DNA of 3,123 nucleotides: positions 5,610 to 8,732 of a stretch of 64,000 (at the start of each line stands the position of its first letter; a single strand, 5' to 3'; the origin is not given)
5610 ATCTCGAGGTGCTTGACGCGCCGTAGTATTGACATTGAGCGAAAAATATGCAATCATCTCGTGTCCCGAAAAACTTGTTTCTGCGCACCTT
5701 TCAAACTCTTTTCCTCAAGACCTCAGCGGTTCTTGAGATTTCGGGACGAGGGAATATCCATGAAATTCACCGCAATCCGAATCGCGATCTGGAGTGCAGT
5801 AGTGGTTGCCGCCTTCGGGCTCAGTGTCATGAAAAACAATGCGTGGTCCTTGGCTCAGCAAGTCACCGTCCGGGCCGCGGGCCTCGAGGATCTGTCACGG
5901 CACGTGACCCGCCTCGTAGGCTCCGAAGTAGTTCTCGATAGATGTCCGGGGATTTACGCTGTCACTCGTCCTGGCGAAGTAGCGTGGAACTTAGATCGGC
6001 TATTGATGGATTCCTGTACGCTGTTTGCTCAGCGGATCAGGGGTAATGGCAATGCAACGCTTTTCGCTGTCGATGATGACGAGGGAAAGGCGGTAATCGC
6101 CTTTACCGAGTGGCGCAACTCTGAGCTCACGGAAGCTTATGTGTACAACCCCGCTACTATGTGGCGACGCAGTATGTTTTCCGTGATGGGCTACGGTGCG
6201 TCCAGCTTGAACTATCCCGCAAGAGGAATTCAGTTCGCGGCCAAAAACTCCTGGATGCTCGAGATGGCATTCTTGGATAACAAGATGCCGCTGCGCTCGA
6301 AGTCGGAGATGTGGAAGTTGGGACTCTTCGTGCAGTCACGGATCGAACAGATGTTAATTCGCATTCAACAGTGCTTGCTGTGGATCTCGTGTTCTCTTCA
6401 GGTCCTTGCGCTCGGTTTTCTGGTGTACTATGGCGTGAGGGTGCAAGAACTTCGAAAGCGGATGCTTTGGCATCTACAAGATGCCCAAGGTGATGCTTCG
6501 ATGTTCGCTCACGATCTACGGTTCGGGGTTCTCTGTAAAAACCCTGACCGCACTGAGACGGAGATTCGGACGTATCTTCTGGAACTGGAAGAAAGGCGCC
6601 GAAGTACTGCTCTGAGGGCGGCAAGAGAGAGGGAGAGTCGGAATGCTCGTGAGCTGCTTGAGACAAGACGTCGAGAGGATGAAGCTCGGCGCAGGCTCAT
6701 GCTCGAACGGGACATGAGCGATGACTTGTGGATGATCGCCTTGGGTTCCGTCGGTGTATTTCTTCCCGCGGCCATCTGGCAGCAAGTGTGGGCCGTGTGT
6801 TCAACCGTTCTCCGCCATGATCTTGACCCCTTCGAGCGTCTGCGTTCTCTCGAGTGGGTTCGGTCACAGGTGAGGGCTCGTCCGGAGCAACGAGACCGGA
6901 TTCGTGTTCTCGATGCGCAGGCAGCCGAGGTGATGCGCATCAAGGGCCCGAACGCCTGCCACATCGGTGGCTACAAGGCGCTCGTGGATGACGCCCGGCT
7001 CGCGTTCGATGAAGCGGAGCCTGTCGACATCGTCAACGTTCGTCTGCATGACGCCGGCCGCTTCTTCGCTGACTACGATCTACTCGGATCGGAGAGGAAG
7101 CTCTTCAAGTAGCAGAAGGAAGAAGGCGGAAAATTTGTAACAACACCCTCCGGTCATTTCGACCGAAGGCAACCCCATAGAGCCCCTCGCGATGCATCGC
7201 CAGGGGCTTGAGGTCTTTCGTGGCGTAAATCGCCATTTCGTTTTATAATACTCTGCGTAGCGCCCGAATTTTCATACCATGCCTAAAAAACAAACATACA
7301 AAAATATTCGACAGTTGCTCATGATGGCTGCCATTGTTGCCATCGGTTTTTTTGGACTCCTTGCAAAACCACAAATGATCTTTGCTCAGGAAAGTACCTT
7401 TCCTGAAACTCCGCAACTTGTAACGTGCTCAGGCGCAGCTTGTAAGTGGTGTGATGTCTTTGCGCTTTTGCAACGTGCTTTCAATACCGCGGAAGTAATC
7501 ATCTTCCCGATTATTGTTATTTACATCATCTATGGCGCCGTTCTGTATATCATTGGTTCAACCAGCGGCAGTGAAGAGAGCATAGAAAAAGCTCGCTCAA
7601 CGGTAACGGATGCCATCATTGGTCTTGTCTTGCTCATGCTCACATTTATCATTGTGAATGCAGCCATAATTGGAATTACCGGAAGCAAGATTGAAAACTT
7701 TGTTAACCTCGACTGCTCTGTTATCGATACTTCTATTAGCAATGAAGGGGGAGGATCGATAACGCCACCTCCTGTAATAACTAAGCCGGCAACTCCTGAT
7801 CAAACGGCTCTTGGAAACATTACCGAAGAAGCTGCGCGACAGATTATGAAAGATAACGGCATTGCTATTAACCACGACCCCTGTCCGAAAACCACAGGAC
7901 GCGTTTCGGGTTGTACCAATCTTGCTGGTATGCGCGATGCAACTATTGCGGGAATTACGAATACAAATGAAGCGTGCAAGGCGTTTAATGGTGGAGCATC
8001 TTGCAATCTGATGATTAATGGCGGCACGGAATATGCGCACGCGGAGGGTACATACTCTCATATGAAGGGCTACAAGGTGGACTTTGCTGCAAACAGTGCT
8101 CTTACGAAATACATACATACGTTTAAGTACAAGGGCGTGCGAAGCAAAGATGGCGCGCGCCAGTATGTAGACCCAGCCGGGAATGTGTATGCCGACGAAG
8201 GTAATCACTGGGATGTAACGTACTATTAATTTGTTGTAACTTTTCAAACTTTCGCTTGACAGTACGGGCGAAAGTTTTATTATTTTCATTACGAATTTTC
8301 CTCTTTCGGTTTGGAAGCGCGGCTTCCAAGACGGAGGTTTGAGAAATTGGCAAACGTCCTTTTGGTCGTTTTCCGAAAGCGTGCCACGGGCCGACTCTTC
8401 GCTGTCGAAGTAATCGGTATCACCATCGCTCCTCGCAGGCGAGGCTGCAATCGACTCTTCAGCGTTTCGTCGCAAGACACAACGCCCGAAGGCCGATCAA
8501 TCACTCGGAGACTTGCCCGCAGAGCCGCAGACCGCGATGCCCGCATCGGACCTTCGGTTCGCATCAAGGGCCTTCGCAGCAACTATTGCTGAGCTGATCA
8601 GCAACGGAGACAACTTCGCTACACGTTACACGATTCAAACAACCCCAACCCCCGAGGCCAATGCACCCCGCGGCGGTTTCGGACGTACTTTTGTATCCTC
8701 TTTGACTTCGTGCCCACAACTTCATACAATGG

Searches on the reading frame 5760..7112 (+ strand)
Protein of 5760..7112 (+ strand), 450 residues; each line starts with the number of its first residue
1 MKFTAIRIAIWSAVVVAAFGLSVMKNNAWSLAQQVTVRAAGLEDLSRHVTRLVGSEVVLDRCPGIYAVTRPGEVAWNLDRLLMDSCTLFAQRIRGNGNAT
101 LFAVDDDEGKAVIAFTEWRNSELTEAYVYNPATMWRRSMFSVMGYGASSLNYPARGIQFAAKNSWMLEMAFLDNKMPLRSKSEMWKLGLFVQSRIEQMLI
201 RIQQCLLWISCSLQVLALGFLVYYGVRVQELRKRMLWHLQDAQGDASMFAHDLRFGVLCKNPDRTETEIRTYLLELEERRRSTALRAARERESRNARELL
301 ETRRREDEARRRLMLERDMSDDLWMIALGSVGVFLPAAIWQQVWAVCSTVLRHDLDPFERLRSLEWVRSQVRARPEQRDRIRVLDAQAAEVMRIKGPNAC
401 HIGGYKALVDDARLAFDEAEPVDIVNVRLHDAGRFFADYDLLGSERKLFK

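Call 42: search_protein_families(library=pfam, max_evalue=1, proteins=[window:5760-7112:+])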
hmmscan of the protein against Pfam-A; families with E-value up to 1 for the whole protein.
window:5760-7112:+ (450 aa): 1 family
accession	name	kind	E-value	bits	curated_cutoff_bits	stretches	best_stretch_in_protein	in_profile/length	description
PF00101.25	RuBisCO_small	-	0.012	16.1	27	1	156-206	18-68/97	Ribulose bisphosphate carboxylase, small chain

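Call 43: search_protein_families(library=phrogs, max_evalue=1, proteins=[window:5760-7112:+])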
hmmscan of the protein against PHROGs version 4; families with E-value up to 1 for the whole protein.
window:5760-7112:+ (450 aa): 0 families

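Call 62: search_dna_similar(query=window:5760-7112:+, collection=plasmids, mode=protein, max_evalue=0.001, max_rows=10)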
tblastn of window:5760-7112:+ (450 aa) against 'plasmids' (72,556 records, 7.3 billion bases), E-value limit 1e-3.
No match.

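Call 63: search_dna_similar(query=window:5760-7112:+, collection=phages, mode=protein, max_evalue=0.001, max_rows=10)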
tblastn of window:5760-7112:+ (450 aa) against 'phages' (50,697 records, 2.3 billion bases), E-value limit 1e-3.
No match.

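Call 109: find_encoding_contigs(protein=window:5760-7112:+, flank=3000, max_places=3)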
Protein window:5760-7112:+ (450 aa): no gene with exactly this product is on record in the collection.

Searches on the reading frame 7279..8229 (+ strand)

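Call 42: search_protein_families(library=pfam, max_evalue=1, proteins=[window:7279-8229:+])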
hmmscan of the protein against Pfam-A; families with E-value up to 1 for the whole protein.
window:7279-8229:+ (316 aa): 5 families
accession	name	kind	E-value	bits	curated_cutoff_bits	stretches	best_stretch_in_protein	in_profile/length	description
PF18895.5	T4SS_pilin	-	2.2e-08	34.5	26.6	1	62-128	7-70/71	Type IV secretion system pilin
PF24800.1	DUF7702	-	0.0024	17.6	27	1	67-133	100-166/244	Domain of unknown function (DUF7702)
PF00001.26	7tm_1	-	0.0067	16.4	30.5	1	14-126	103-215/260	7 transmembrane receptor (rhodopsin family)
PF04893.22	Yip1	-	0.15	12.3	28.6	1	14-132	30-129/173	Yip1 domain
PF07331.16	TctB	-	0.3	11.7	29.1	1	66-135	30-90/137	Tripartite tricarboxylate transporter TctB family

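Call 43: search_protein_families(library=phrogs, max_evalue=1, proteins=[window:7279-8229:+])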
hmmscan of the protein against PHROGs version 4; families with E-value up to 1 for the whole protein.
window:7279-8229:+ (316 aa): 3 families
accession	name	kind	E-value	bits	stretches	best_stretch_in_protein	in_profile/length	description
phrog_5510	-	tail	0.00084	18.8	1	223-305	650-726/789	tail fiber protein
phrog_28964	-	unknown function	0.0088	17.3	1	61-130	64-126/132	-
phrog_23817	-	unknown function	0.078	14.1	1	41-105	8-66/110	-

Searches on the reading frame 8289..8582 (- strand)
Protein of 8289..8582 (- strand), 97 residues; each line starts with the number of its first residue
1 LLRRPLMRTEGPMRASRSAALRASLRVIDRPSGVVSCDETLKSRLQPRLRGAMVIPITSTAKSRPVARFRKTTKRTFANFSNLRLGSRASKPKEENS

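Call 42: search_protein_families(library=pfam, max_evalue=1, proteins=[window:8289-8582:-])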
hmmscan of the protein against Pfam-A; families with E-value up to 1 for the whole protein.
window:8289-8582:- (97 aa): 1 family
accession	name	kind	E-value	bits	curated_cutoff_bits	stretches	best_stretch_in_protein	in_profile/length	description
PF15760.10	DLEU7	-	0.038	14.2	27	1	5-47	75-117/194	Leukemia-associated protein 7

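Call 43: search_protein_families(library=phrogs, max_evalue=1, proteins=[window:8289-8582:-])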
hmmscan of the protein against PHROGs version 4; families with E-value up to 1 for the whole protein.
window:8289-8582:- (97 aa): 0 families
